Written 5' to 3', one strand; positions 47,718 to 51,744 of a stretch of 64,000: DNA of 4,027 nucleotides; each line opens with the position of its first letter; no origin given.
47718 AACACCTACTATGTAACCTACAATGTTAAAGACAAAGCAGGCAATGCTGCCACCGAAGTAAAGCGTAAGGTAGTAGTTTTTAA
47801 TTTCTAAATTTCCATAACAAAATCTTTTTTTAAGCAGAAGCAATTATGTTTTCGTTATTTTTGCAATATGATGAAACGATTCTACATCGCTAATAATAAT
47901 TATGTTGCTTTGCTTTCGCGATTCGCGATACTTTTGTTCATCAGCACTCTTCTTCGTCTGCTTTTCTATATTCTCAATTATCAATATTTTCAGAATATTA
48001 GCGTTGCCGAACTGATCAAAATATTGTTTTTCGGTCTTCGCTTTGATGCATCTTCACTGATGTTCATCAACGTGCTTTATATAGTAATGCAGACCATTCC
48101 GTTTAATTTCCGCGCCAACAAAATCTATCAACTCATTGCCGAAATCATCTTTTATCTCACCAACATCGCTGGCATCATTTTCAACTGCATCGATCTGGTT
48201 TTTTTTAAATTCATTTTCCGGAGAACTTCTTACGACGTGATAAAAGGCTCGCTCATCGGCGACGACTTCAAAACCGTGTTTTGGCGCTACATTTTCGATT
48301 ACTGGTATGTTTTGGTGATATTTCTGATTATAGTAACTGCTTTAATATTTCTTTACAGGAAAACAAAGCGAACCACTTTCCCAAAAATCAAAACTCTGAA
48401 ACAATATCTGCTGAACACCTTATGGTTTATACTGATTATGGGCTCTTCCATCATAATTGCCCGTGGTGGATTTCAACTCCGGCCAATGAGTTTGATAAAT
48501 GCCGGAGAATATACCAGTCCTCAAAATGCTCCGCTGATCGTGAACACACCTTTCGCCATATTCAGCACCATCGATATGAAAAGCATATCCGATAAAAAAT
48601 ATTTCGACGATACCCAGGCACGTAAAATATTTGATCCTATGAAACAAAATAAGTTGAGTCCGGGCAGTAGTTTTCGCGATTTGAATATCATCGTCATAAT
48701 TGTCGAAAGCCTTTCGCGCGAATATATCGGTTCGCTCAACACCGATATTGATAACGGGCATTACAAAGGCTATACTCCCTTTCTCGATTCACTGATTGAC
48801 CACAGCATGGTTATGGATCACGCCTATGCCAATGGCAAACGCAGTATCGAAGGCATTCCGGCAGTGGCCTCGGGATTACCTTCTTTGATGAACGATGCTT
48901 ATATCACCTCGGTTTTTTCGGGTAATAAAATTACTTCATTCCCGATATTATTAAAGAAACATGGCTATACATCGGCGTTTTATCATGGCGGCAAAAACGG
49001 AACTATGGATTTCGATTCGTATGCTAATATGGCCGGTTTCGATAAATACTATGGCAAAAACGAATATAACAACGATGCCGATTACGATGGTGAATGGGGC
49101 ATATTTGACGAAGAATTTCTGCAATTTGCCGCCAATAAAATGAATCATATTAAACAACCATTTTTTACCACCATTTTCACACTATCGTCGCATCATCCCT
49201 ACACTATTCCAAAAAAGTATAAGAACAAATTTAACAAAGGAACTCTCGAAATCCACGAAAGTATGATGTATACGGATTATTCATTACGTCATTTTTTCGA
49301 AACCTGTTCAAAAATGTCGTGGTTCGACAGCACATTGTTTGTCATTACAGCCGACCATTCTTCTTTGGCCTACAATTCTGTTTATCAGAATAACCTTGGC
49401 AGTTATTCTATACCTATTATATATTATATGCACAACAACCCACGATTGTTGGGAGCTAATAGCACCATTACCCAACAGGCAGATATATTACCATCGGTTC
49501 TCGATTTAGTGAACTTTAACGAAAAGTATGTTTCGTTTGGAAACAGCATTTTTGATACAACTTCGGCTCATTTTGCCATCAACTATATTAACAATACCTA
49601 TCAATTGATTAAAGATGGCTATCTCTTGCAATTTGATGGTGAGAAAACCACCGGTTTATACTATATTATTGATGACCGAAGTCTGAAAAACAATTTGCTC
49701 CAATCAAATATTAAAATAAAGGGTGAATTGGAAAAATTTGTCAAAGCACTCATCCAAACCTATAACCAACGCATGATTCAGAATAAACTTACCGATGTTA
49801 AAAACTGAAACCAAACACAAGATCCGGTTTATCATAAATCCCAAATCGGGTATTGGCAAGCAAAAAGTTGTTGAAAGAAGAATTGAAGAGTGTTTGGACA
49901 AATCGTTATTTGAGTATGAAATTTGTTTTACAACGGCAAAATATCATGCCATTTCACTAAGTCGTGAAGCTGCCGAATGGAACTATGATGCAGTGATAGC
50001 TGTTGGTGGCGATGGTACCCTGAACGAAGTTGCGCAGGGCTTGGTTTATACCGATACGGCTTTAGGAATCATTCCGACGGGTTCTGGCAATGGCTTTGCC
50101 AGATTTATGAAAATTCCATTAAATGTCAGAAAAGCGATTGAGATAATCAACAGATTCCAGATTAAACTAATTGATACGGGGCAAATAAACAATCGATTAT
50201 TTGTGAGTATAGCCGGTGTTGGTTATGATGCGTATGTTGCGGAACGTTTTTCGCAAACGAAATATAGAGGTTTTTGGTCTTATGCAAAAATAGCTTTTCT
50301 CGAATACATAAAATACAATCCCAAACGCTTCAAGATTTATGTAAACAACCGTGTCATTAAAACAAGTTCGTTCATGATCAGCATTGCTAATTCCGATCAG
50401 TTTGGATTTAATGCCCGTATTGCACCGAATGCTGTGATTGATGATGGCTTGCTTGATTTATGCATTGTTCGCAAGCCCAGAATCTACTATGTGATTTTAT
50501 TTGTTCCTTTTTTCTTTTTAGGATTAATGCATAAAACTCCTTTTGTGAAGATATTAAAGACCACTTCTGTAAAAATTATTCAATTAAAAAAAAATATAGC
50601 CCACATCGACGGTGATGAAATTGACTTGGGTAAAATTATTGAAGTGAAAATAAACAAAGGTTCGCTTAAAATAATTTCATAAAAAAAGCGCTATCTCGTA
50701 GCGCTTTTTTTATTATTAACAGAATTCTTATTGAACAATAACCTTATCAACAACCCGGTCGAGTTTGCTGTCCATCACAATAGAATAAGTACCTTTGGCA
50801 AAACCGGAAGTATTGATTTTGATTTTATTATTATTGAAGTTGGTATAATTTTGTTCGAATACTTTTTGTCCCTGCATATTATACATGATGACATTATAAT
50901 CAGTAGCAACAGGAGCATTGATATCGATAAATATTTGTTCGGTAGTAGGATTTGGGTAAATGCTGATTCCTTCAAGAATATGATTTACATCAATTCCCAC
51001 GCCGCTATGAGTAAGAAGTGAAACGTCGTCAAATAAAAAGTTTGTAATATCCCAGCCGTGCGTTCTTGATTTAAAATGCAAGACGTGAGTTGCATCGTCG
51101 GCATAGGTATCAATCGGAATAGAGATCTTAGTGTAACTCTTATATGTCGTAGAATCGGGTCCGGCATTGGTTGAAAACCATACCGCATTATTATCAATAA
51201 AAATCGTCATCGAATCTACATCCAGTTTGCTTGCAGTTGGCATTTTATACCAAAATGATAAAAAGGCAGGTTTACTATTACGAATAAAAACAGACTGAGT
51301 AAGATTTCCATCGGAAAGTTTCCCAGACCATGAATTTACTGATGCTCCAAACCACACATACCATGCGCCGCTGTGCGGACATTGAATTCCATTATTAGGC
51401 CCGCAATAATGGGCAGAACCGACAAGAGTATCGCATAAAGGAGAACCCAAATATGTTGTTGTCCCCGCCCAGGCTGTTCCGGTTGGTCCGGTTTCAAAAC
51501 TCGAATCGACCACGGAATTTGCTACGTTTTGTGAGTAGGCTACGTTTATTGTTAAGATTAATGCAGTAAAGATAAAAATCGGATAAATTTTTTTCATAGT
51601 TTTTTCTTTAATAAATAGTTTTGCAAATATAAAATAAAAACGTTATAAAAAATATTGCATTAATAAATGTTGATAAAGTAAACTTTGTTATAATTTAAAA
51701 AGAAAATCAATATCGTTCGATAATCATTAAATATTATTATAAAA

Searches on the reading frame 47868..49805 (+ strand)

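Call 8: search_protein_families(library=ncbifam, proteins=[window:47868-49805:+], max_evalue=0.00001)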
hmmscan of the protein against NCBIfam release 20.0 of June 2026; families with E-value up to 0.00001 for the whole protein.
window:47868-49805:+ (646 aa): 3 families
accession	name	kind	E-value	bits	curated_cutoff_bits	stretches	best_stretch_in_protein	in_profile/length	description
NF053595.1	LptchSynLtaSGpos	equivalog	5.2e-18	64.9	970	1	43-624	25-608/626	lipoteichoic acid synthase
NF003000.0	PRK03776.1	equivalog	1.9e-12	46.1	574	1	271-501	161-399/763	phosphatidylglycerol--membrane-oligosaccharide glycerophosphotransferase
NF009027.0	PRK12363.1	equivalog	1.3e-10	40.6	572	1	272-566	157-460/703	phosphoglycerol transferase I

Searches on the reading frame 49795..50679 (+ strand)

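Call 8: search_protein_families(library=ncbifam, proteins=[window:49795-50679:+], max_evalue=0.00001)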
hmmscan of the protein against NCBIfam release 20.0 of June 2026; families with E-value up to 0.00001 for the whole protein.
window:49795-50679:+ (295 aa): 11 families
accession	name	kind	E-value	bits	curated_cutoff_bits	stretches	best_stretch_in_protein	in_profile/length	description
TIGR00147.1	TIGR00147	subfamily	6.7e-41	140.2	118.65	1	9-274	3-274/296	YegS/Rv2252/BmrU family lipid kinase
NF009604.0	PRK13057.1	equivalog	1.2e-40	139.3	274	1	4-274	5-274/302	lipid kinase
NF002033.0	PRK00861.1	subfamily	1e-38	132.8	293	1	5-294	9-303/328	putative lipid kinase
NF009874.0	PRK13337.1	equivalog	5.3e-36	124.1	385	1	8-274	3-273/305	diacylglycerol kinase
NF009602.0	PRK13054.1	equivalog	7.5e-34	117.2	284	1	38-234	31-234/301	lipid kinase YegS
NF009025.0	PRK12361.1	equivalog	2.6e-32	111.7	505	1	5-294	239-538/546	hypothetical protein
NF009603.0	PRK13055.1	subfamily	4.5e-32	111.3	342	1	7-273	2-276/335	diacylglycerol kinase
NF009605.0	PRK13059.1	equivalog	2.3e-29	102.3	313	1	8-294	2-290/295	putative lipid kinase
NF008882.0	PRK11914.1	equivalog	9.8e-29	100.5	302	1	4-276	5-284/306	diacylglycerol kinase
TIGR03702.1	lip_kinase_YegS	equivalog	9.9e-25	87.2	387.45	1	41-227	30-223/295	lipid kinase YegS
NF040993.1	MamU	equivalog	1.1e-16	61.1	400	1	12-293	5-292/296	lipid kinase MamU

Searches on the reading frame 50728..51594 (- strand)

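Call 9: search_protein_families(library=ncbifam, proteins=[window:50728-51594:-], max_evalue=0.00001)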
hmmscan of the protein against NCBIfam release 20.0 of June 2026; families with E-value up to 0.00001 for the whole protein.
window:50728-51594:- (288 aa): 3 families
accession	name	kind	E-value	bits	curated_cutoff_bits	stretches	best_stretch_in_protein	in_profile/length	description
NF038113.1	T9SSA_dep_M36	equivalog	1.1e-10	40.3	885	1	208-288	791-869/869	T9SS-dependent M36 family metallopeptidase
NF050177.1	TapA_OM_Porphy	equivalog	1.5e-10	40.5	500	1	184-287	446-543/544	TapA/TapC family T9SS-dependent outer membrane protein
TIGR04183.1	Por_Secre_tail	domain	9.5e-10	38.3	23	1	212-288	1-72/72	T9SS type A sorting domain-containing protein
